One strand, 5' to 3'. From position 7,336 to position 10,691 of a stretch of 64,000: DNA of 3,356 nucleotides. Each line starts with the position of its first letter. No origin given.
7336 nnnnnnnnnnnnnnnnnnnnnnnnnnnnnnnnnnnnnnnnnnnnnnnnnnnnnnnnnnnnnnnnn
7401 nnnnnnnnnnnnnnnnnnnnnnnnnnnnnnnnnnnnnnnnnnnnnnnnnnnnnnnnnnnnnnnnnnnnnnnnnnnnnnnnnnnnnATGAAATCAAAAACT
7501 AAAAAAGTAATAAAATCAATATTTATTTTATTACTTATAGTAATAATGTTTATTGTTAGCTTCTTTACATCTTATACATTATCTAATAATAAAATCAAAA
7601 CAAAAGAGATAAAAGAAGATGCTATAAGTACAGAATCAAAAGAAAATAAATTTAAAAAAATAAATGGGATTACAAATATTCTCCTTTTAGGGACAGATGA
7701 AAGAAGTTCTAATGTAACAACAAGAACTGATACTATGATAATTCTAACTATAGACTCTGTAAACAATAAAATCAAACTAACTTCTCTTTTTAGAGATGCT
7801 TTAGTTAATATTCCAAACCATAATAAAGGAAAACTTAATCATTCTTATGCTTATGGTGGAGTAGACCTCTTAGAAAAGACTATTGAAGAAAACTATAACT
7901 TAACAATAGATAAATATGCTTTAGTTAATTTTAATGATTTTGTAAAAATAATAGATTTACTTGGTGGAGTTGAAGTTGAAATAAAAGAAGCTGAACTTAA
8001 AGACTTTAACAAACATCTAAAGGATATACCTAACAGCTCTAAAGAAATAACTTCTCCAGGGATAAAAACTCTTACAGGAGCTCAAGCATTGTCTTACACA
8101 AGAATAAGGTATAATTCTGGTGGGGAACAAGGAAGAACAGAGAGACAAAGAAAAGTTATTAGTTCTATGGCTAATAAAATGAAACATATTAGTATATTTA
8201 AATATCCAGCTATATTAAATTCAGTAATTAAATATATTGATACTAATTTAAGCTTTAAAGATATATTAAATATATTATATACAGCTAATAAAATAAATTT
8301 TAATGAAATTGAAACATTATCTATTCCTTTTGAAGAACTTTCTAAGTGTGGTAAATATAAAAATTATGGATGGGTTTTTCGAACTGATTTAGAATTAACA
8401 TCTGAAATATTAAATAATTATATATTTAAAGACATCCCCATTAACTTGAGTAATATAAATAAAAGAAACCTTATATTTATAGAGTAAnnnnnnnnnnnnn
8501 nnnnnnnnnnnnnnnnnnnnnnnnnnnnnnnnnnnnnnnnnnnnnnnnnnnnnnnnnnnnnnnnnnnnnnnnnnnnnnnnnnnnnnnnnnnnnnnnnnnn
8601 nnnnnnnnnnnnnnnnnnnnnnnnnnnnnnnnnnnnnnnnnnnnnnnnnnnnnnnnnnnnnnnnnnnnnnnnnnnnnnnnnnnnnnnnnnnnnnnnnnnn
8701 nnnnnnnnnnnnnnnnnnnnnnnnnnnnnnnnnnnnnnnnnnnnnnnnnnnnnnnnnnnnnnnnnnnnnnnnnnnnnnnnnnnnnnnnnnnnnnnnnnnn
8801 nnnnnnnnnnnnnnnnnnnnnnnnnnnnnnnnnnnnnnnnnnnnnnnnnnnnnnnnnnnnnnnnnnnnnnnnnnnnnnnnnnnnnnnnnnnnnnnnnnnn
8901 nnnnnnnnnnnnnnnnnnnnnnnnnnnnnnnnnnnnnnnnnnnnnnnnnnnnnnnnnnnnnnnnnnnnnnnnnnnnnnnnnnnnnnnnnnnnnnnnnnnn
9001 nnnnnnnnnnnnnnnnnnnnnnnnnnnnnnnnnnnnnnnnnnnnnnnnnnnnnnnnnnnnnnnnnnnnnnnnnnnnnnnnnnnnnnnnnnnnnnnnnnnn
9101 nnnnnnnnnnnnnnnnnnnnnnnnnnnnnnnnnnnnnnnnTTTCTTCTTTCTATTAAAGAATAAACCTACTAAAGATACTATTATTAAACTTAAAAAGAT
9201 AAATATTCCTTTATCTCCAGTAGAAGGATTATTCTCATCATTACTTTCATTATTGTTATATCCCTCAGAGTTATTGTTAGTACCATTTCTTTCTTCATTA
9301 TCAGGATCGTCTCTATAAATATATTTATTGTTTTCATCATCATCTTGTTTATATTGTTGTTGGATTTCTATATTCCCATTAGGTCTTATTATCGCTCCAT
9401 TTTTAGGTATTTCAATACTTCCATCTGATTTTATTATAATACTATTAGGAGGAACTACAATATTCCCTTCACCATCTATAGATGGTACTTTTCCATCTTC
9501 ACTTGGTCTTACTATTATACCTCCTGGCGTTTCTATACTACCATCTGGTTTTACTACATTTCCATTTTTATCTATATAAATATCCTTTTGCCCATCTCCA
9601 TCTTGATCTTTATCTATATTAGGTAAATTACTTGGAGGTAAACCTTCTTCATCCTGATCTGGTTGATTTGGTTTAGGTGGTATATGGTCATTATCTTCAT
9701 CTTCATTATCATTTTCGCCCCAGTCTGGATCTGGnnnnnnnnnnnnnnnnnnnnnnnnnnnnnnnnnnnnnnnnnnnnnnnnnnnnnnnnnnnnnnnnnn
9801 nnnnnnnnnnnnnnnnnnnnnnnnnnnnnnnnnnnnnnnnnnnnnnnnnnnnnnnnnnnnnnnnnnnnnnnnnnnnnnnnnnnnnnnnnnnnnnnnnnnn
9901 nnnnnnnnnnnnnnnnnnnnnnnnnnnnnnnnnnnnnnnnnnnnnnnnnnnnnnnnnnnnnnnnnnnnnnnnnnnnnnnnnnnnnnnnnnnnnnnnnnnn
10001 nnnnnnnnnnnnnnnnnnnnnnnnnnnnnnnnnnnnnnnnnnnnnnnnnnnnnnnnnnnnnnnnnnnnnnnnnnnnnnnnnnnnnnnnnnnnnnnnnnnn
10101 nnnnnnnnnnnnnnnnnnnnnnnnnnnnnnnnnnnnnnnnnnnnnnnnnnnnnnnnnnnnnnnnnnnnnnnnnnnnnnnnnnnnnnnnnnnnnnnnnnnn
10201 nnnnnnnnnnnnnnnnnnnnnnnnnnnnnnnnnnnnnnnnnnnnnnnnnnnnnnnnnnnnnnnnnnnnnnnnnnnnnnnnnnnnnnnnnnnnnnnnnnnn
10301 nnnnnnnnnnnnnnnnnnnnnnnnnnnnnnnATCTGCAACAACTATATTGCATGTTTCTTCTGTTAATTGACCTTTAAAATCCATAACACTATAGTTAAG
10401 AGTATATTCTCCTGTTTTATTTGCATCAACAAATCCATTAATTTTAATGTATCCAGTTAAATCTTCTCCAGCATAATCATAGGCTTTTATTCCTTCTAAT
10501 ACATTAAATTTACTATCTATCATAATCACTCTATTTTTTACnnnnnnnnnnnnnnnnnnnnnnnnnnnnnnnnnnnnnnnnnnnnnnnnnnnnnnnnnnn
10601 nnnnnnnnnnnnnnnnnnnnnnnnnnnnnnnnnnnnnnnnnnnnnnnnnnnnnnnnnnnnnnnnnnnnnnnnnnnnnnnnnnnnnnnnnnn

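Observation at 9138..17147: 2669-aa adhesin combining bacterial C-type lectin domains, DUF5011/Ig-like modules and an NPSTG (SrtB-type?) sorting signal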

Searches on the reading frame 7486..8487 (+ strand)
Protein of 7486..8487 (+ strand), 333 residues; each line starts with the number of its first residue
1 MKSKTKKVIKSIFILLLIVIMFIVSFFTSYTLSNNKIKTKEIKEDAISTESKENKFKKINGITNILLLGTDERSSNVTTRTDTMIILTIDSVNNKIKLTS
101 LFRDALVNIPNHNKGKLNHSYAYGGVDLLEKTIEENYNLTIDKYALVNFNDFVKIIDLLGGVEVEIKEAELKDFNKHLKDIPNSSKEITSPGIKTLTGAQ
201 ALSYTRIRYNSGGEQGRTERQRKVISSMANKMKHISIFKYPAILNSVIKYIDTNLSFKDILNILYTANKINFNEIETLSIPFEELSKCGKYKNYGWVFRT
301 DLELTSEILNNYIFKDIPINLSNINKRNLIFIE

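Call 8: search_protein_families(library=pfam, proteins=[window:7486-8487:+], max_evalue=0.001)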
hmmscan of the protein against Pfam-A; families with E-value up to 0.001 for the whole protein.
window:7486-8487:+ (333 aa): 1 family
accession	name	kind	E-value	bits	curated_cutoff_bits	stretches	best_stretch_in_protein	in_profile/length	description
PF03816.19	LytR_cpsA_psr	-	5.1e-39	134.3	24.6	1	80-233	1-149/150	LytR_cpsA_psr family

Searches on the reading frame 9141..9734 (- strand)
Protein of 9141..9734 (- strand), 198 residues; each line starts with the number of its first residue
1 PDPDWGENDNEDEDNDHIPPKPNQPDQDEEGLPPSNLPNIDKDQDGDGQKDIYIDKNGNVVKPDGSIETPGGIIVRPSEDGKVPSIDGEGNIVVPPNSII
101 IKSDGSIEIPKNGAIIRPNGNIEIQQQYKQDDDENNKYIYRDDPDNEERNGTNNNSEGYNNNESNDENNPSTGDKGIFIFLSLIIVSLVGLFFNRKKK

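Call 34: search_protein_families(library=pfam, proteins=[window:9141-9734:-], max_evalue=1)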
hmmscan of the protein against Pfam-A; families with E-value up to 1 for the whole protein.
window:9141-9734:- (198 aa): 1 family
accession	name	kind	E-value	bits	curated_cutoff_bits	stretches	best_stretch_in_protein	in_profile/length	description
PF20606.3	DUF6799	-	0.084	13.1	26.8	0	56-74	30-48/63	Domain of unknown function (DUF6799)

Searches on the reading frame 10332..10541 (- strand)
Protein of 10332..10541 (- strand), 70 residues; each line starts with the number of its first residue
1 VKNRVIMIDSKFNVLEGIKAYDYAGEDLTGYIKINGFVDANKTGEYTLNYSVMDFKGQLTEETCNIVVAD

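Call 91: search_solved_structures(query=window:10332-10541:-, max_evalue=0.01)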
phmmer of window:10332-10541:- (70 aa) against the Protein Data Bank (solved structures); distinct sequences matched with E-value up to 0.01: 10.
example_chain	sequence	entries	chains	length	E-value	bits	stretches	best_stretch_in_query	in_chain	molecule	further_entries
4hmc_A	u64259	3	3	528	1.8e-15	59.3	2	6-54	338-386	Chitinase 60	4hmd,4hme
4mb3_A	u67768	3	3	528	1.8e-15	59.2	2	6-54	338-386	Chitinase 60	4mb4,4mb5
9fbo_A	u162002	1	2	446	1e-07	34.8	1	6-54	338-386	Chitinase 60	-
7js4_A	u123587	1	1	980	4.7e-07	32.7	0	7-66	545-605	F5/8 type C domain protein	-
2kpn_A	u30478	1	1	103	2.1e-06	30.7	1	8-60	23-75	Bacillolysin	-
9lrk_A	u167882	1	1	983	0.0012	22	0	41-70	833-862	Collagenase ColH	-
9lqj_A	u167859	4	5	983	0.0012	22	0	41-70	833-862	Collagenase ColH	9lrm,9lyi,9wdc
7jrm_A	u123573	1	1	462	0.0036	20.5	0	3-68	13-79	F5/8 type C domain protein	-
7jrl_A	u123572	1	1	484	0.0037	20.4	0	3-68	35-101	F5/8 type C domain protein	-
5kdj_B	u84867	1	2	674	0.0054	19.9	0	7-66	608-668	F5/8 type C domain protein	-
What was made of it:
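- On Bacterial surface Ig-like domain (PF16403, ex-DUF5011): One copy matches the Ig domains of Chitinase 60 at 1.8e-15 (call 91).
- On Chitinase (name given to homologue A0A386JC21): Similarity is limited to Ig-like linker domains (call 91).
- The 'chitinase' similarity is only to the Ig-like linker domains of Moritella Chitinase 60 (call 91).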
